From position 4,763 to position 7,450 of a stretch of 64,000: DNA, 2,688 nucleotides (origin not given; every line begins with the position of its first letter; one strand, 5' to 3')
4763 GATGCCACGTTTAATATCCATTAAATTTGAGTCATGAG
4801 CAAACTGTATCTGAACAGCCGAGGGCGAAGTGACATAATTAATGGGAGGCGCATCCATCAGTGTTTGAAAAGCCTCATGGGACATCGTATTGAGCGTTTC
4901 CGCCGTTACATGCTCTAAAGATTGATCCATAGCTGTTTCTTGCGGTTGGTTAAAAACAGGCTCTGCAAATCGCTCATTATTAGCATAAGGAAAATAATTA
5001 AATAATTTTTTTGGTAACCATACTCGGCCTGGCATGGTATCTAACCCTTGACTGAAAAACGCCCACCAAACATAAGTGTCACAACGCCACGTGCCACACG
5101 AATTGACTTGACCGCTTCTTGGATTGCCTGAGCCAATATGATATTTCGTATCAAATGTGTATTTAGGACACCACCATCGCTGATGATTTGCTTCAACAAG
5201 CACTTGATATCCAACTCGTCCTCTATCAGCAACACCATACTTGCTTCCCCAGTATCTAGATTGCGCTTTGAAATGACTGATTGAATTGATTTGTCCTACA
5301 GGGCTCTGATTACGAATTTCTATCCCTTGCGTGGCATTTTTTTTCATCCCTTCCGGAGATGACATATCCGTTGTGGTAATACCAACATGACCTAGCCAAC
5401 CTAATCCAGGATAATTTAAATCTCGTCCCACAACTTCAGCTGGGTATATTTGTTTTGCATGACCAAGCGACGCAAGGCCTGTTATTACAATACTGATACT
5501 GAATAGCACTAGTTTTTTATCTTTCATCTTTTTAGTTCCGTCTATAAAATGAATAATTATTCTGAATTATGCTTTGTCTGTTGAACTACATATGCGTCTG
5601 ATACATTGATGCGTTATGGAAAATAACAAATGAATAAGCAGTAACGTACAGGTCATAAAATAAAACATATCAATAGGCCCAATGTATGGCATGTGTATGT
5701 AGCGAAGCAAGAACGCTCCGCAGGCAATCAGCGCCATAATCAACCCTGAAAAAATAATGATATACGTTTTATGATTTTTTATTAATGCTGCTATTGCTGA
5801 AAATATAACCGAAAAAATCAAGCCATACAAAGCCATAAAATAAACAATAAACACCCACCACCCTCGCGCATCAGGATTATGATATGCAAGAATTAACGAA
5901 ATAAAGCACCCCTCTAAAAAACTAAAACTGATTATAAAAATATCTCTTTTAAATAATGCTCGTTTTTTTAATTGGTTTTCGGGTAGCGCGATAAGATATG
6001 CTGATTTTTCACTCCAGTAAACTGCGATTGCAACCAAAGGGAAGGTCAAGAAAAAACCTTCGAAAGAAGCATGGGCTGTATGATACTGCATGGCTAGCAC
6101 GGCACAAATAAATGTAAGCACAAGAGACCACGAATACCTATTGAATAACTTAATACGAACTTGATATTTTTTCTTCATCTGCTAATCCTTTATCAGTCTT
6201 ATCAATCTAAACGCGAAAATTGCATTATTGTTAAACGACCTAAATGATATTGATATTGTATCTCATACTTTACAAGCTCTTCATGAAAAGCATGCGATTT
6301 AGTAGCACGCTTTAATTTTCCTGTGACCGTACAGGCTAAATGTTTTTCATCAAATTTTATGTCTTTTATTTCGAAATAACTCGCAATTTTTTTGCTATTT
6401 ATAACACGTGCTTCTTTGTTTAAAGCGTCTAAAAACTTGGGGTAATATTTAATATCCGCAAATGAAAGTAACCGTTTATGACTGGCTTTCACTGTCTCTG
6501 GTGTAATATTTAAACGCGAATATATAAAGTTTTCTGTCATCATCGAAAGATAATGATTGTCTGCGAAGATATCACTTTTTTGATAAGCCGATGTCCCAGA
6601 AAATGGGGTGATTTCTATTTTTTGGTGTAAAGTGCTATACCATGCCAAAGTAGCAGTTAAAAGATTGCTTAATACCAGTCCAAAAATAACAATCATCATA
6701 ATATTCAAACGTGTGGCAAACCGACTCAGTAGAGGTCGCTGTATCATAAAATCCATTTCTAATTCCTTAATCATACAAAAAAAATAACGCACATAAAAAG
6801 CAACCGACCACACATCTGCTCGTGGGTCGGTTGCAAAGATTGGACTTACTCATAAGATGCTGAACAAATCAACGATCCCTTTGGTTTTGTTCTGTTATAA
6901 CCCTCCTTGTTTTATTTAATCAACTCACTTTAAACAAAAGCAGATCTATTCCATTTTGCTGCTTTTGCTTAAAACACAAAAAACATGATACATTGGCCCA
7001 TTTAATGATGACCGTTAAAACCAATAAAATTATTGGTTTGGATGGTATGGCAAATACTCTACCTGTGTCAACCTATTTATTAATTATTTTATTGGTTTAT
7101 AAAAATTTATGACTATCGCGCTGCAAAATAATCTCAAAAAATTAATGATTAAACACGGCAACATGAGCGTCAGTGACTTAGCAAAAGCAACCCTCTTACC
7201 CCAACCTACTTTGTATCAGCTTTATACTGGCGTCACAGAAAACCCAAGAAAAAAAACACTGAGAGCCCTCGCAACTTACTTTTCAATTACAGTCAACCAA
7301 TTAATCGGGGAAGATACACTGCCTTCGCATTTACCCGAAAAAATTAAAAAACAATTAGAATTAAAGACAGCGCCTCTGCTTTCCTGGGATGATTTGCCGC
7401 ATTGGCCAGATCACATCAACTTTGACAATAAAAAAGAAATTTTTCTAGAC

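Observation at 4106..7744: Repressor-controlled three-gene module: orphan TraE-like protein, 6-TM protein and a secreted putative hydrolase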

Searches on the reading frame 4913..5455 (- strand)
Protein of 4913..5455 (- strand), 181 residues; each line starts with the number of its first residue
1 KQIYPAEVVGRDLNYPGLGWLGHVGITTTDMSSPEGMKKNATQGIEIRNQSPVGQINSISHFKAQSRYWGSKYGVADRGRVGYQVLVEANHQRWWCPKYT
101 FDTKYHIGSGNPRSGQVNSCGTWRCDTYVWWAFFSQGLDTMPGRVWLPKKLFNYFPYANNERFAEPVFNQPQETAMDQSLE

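Call 39: search_protein_families(library=pfam, alignment_id=A3, max_evalue=10)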
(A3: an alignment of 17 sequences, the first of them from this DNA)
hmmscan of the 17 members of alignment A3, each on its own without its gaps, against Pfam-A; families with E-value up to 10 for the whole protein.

A. member 1, seq(181 aa): 0 families

B. families by the number of members that match (of 17 scanned): 1 family
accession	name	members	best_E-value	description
PF20205.3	DUF6567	1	0.055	Family of unknown function (DUF6567)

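Call 47: predict_structure(alignment_id=A3)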
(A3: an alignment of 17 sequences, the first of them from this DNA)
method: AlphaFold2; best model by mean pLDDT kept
length: 181 residues; sequences in the alignment: 17
mean_pLDDT: 68.6   pTM: 0.66
mean pLDDT of the five models: 68.6, 64.1, 58.7, 50.3, 44.5
residues with pLDDT >= 90: 15; 70-90: 97; 50-70: 22; < 50: 47
segments of 3 or more residues with pLDDT < 50: 17-20, 142-181
pLDDT, mean of each block of 10 residues (from residue 1): 81 52 80 89 87 86 65 64 87 85 78 84 80 75 43 34 35 34 26
secondary structure, 60 per line:
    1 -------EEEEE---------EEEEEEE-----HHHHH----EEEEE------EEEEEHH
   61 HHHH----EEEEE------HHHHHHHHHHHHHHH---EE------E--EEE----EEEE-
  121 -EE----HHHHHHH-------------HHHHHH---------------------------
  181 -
elements in order: E8-12 E22-28 H34-38 E43-47 E54-58 H59-64 E69-73 H80-94 E109-111 E116-119 H128-134 H148-153

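Call 52: fold_search(model_id=the predicted structure, library=pdb)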
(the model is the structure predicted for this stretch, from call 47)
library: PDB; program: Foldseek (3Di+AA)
matches with E <= 10: 359; with E <= 0.001: 0
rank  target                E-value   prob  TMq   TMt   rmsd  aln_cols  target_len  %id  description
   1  6igz_E                5.2e-01  0.12  0.16  0.37   8.2        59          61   10  Structure of PSI-LHCI (released 2019-02-13)
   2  7d0j_E                5.9e-01  0.13  0.17  0.39   8.3        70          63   10  Photosystem I-LHCI-LHCII of Chlamydomonas reinhardtii (released 2021-03-03)
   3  9q7u_L                5.9e-01  0.06  0.16  0.07  12.5       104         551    9  Composite map for Cryo-EM structure of DNMT3A2-DNMT3B3 tetramer bound to 167H3K36me2-nucleosome (released 2026-02-18)
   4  8rd8_Oi               7.2e-01  0.13  0.24  0.34   9.1       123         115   11  Cryo-EM structure of P. urativorans 70S ribosome in complex with hibernation factors Balon and RaiA (structure 1). (released 2024-02-21)
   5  9mgz_E                7.2e-01  0.12  0.17  0.37   8.2        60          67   17  Dunaliella tertiolecta PSI-LHCI-TIDI1 supercomplex (released 2025-06-25)
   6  1xg6                  7.6e-01  0.08  0.14  0.14   6.7        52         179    8  The crystal structure of the P1 mutant (Leu to Arg)of a Winged bean chymotrypsin inhibitor(Kunitz)solved at 2.15A resolu (released 2005-08-30)
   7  7l20_Q                7.6e-01  0.06  0.16  0.14   7.1        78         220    9  Cryo-EM structure of the human 39S mitoribosomal subunit in complex with RRFmt and EF-G2mt. (released 2021-05-12)
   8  6gaw_BT               7.6e-01  0.06  0.16  0.13   9.6        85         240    9  Unique features of mammalian mitochondrial translation initiation revealed by cryo-EM. This file contains the complet (released 2018-08-22)
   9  6a7k_A                8.1e-01  0.09  0.15  0.35   7.3        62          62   11  X-ray structure of NdhS from T. elongatus (released 2019-01-16)
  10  3gdv_C                8.1e-01  0.08  0.16  0.10   9.3        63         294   17  Crystal structure of DegS H198P/D320A mutant modified by DFP and in complex with YQF peptide (released 2009-03-31)
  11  5a3q                  8.1e-01  0.05  0.15  0.04  10.8       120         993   12  Crystal structure of the (SR) Calcium ATPase E2-vanadate complex bound to thapsigargin and TNP-AMPPCP (released 2016-04-13)
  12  7uoo_T                9.2e-01  0.12  0.17  0.25   7.5        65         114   14  Nucleoplasmic pre-60S intermediate of the Nog2 containing pre-rotation state (released 2023-03-15)
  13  8xls_E                1.0e+00  0.13  0.17  0.43   8.0        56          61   20  PSI-FCPI of the diatom Thalassiosira pseudonana CCMP1335 (released 2024-10-30)
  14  7unr_R                1.0e+00  0.09  0.23  0.32   9.0       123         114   10  Pseudomonas aeruginosa 70S ribosome initiation complex bound to compact IF2-GDP (composite structure I-A) (released 2022-06-22)
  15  9jj8_e                1.1e+00  0.13  0.20  0.47   8.4        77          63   12  Structural insights into the PSI-FCPI supercomplex from the coccolithophore Emiliania huxleyi (released 2025-08-20)
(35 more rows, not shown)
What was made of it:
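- On NlpC/P60-CHAP cell-wall amidase (for the 473-aa protein): Foldseek against PDB gave E>0.5 (call 52).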

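Call 74: search_protein_representatives(alignment_id=A3)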
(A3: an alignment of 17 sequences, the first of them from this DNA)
Query: 17 sequences, 180 profile positions. Proteins with E-value up to 0.001 (for the whole library): 299; up to 1e-10: 154; up to 1e-30: 49. The best 150 are listed.
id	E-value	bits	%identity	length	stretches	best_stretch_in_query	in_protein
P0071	4.2e-92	322.8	-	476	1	1-170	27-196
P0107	4.8e-81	286.8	-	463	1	2-179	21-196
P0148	8.0e-78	276.3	-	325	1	1-170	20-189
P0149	1.0e-65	236.9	-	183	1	1-161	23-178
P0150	2.5e-59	216.1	-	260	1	35-169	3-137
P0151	9.5e-58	210.9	-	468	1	1-162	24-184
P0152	4.3e-57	208.8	-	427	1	1-167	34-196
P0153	7.9e-53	194.9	-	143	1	1-115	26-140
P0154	6.8e-51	188.6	-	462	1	3-165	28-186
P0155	6.4e-50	185.4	-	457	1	1-168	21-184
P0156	1.9e-49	183.9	-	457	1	1-164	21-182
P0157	4.6e-48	179.4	-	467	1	1-162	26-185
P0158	9.0e-47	175.2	-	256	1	5-171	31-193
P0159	3.8e-46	173.1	-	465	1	2-169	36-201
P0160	9.8e-46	171.8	-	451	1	1-165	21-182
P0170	3.9e-38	147.0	-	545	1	2-162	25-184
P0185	2.9e-33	131.1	-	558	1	3-169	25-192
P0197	5.1e-30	120.6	-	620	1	4-163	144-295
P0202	7.0e-29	116.9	-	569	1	3-160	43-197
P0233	4.3e-18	81.7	-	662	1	2-165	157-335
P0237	4.6e-17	78.4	-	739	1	6-154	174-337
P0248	1.6e-15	73.4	-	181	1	6-158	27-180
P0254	1.3e-14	70.4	-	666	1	3-161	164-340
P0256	1.5e-14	70.2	-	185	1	7-158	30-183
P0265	2.6e-13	66.2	-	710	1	4-158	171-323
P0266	3.3e-13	65.8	-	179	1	7-157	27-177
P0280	4.8e-12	62.0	-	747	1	5-156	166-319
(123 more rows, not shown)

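Call 75: search_protein_families(library=pfam, proteins=[P0197, P0233, P0237, P0254, P0265, P0280, P0170, P0185, P0202, P0248], max_evalue=0.01)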
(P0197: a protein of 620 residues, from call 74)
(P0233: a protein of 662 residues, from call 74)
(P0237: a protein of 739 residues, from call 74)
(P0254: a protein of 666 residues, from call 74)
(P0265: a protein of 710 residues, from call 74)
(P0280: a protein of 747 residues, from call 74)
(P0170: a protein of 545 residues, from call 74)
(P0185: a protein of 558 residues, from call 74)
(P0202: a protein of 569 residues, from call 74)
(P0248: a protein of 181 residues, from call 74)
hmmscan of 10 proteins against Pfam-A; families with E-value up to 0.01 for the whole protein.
P0197 (620 aa): 0 families

P0233 (662 aa): 1 family
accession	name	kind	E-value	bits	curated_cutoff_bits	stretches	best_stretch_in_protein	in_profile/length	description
PF10363.15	RTP1_C1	-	0.00099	19.6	25.9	1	354-417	38-107/112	Required for nuclear transport of RNA pol II C-terminus 1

P0237 (739 aa): 0 families

P0254 (666 aa): 0 families

P0265 (710 aa): 0 families

P0280 (747 aa): 0 families

P0170 (545 aa): 0 families

P0185 (558 aa): 0 families

P0202 (569 aa): 0 families

P0248 (181 aa): 0 families
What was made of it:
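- Tried and rejected: Pfam on 10 distant multi-domain relatives of the N-domain gave no informative partner domain (call 75).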

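Call 77: list_cluster_members(proteins=[P0248, P0256, P0266, P0233, P0254, P0280, P0170, P0185, P0145, P0121])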
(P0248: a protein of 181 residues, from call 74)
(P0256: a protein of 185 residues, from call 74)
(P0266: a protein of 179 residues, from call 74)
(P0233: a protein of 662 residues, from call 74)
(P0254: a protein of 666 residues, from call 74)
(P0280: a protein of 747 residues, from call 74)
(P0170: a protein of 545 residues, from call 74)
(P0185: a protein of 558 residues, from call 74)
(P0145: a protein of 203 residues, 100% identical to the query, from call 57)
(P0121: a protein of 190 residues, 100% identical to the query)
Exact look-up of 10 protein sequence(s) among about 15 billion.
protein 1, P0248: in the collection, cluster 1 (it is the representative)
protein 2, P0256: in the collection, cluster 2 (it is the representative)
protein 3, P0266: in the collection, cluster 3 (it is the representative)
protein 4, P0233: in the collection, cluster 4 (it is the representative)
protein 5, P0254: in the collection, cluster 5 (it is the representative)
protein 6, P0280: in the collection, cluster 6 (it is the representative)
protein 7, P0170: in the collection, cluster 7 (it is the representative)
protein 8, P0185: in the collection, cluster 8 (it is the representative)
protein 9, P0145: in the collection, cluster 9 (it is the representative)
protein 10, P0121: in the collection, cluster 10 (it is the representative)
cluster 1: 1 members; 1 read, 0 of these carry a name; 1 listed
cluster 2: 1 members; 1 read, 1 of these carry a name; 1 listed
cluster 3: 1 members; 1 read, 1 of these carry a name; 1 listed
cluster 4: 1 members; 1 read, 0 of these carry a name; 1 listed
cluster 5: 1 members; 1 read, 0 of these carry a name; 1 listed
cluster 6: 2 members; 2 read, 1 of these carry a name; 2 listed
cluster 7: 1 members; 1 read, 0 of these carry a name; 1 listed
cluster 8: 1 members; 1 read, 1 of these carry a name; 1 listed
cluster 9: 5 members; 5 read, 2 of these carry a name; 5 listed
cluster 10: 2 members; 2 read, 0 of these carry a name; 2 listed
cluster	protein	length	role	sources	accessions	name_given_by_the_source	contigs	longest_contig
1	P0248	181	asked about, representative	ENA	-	-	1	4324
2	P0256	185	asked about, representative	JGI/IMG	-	hypothetical protein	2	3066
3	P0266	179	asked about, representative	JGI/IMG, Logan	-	hypothetical protein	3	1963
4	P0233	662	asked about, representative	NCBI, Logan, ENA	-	-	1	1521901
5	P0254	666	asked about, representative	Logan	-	-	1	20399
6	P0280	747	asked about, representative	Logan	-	-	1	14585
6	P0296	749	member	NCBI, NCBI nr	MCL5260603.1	MAG: hypothetical protein M1561_02820 [Gammaproteobacteria bacterium] | hypothetical protein [Gammaproteobacteria bacterium]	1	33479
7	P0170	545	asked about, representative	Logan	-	-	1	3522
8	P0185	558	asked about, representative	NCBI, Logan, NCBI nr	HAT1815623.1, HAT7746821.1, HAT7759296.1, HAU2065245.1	hypothetical protein SC122_03710 [Legionella pneumophila serogroup 1] | hypothetical protein [Legionella pneumophila]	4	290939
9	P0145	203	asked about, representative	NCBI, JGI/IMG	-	hypothetical protein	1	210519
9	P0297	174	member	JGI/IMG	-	hypothetical protein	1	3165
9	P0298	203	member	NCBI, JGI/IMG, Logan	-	-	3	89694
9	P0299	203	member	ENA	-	-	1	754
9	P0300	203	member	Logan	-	-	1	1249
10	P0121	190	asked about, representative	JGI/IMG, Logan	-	-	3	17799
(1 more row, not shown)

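Call 103: fold_search(model_id=the predicted structure, library=viral)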
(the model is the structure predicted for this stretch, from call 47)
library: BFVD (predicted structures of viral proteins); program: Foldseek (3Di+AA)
matches with E <= 10: 211; with E <= 0.001: 0
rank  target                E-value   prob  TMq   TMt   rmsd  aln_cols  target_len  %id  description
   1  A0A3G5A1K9            1.3e-02  0.99  0.42  0.33   8.1       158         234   13  Uncharacterized protein [Harvfovirus sp.]
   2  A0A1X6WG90            8.1e-02  0.93  0.36  0.31   5.6        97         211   11  (no name in the UniProt tables at hand)
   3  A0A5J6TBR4            1.1e-01  0.21  0.16  0.33   8.1        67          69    9  Uncharacterized protein [Arthrobacter phage Yeezus]
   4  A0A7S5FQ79            2.5e-01  0.38  0.27  0.31   7.9        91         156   10  Uncharacterized protein [Bacteriophage DSS3_VP1]
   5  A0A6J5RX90            2.8e-01  0.38  0.20  0.18   7.3        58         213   19  CHAP domain containing protein [uncultured Caudovirales phage]
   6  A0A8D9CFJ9            3.0e-01  0.09  0.13  0.26  11.1        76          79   17  Uncharacterized protein [uncultured marine phage]
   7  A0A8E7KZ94            3.6e-01  0.08  0.21  0.19  21.4       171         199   10  (no name in the UniProt tables at hand)
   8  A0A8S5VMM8            4.9e-01  0.05  0.19  0.11  17.0       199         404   10  (no name in the UniProt tables at hand)
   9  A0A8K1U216            6.3e-01  0.02  0.15  0.08  18.8       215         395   12  Uncharacterized protein [Riboviria sp.]
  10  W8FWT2                6.7e-01  0.11  0.18  0.36   6.5        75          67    9  (no name in the UniProt tables at hand)
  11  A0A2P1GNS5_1          7.1e-01  0.09  0.30  0.08  23.6       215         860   12  Polyprotein (Fragment) [Wenling banjofish picornavirus 2]
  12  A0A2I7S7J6            7.6e-01  0.10  0.16  0.29   6.6        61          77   10  (no name in the UniProt tables at hand)
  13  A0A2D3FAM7            8.1e-01  0.11  0.17  0.39   6.6        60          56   12  Uncharacterized protein [Salinibacter phage SRUTV-1]
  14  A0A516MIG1            9.1e-01  0.06  0.15  0.14  11.6        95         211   13  (no name in the UniProt tables at hand)
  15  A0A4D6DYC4            9.7e-01  0.60  0.27  0.29   2.0        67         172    9  Uncharacterized protein [Raoultella phage RP180]
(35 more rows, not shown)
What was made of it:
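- On NlpC/P60-CHAP cell-wall amidase (for the 473-aa protein): In BFVD, CHAP hits appear at E 0.28-1.9 (call 103).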

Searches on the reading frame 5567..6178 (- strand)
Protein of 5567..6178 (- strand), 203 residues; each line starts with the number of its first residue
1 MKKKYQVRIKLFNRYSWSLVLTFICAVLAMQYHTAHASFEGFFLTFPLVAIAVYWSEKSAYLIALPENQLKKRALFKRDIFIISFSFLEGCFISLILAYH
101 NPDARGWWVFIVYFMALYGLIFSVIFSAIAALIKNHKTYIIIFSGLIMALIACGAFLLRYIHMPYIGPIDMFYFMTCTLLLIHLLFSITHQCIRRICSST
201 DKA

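Call 3: search_protein_families(library=pfam, proteins=[window:5567-6178:-], max_evalue=1)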
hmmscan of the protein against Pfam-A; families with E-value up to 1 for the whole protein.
window:5567-6178:- (203 aa): 0 families

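Call 4: search_protein_families(library=ncbifam, proteins=[window:5567-6178:-], max_evalue=1)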
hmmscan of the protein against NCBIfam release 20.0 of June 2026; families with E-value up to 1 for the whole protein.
window:5567-6178:- (203 aa): 0 families

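Call 57: find_homologous_proteins(query=window:5567-6178:-)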
Query window:5567-6178:- (203 aa): 3 proteins with E <= 0.001 among 91 candidates.
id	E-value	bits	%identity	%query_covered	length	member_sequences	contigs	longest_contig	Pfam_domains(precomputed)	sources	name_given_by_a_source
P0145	1.6e-127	441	100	100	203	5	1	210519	-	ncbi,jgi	jgi:hypothetical protein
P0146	2.3e-55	206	53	96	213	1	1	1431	-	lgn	-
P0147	5.4e-55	204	52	96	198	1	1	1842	-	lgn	-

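Call 80: search_protein_families(library=padloc, proteins=[window:5567-6178:-], max_evalue=0.01)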
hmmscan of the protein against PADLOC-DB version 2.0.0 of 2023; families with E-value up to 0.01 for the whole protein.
window:5567-6178:- (203 aa): 0 families

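Call 81: search_protein_families(library=phrogs, proteins=[window:5567-6178:-], max_evalue=0.01)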
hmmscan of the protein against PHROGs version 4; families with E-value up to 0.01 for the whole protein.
window:5567-6178:- (203 aa): 1 family
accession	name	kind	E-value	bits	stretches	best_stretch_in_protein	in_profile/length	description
phrog_38157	-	unknown function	0.0081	17.4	0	111-157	9-54/63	-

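Call 96: search_protein_families(library=pfam, alignment_id=A8, max_evalue=1)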
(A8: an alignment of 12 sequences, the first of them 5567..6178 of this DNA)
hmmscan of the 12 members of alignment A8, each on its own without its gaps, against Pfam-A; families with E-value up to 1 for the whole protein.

A. member 1, window:5567-6178:- (203 aa): 0 families

B. families by the number of members that match (of 12 scanned): 12 families
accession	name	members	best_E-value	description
PF12698.13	ABC2_membrane_3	5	0.00011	ABC-2 family transporter protein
PF11067.13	DUF2868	5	0.21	Protein of unknown function (DUF2868)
PF07695.17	7TMR-DISM_7TM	3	0.0059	7TM diverse intracellular signalling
PF09843.14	DUF2070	2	0.26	Predicted membrane protein (DUF2070)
PF17032.10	Zn_ribbon_15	1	0.031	zinc-ribbon family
PF04928.22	PAP_central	1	0.043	Poly(A) polymerase central domain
PF06624.17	RAMP4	1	0.063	Ribosome associated membrane protein RAMP4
PF20532.3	DUF6747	1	0.085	Family of unknown function (DUF6747)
PF15169.12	Cybc1_Eros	1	0.1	Cytochrome b-245 chaperone 1 / Eros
PF15086.11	UPF0542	1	0.12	Uncharacterised protein family UPF0542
PF17255.8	EbsA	1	0.18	EbsA-like protein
PF11292.14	DUF3093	1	0.89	Protein of unknown function (DUF3093)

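Call 97: search_solved_structures(query=A8, max_evalue=10)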
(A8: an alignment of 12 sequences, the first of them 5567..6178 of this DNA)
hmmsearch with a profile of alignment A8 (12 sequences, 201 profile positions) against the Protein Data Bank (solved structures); distinct sequences matched with E-value up to 10: 1.
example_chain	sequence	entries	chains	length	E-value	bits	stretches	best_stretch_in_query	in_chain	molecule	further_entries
1xd7_A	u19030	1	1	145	0.58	13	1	16-64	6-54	ywnA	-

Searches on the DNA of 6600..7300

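Call 41: search_rna_families(source=window, start=6600, end=7300, threshold=evalue, max_evalue=10)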
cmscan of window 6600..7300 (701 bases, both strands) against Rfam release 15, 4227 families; matches with E-value up to 10: 7.
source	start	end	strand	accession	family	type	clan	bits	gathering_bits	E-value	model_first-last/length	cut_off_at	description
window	6671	6705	-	RF00187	SNORD102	Gene; snRNA; snoRNA; CD-box;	-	20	47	2.4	1-72/72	no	Small nucleolar RNA SNORD102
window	6864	6916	+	RF02064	STnc370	Gene; sRNA;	-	19.8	54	8.4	1-71/71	no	Enterobacterial sRNA STnc370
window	6852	6974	+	RF00616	LhrC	Gene; sRNA;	CL00114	18.7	110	4.1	1-111/111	no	Listeria LhrC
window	7016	7130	+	RF01589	plasmodium_snoR11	Gene; snRNA; snoRNA; HACA-box;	-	16.6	80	9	1-207/207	no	small nucleolar RNA snoR11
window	6725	6777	-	RF01304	sR5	Gene; snRNA; snoRNA; CD-box;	-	14.3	40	1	1-53/53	no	Small nucleolar RNA sR5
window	6855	6989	-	RF01241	SNORA81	Gene; snRNA; snoRNA; HACA-box;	-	14.3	45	5.2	1-179/179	no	Small nucleolar RNA SNORA81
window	6692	6832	+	RF01822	RsaJ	Gene; sRNA;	-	13.2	100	1.5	1-287/287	no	RNA Staph. aureus A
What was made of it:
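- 6795..6849 (-): Conserved leader element about 40 nt before the traE ATG. On the minus strand it comprises the invariant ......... (6841-6849), a 10-bp hairpin (arms 6825-6834 and 6800-6809) and a T-run (6795-6799). No Rfam match (call 41).
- Tried and rejected: Rfam on the leader gave no match (call 41).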
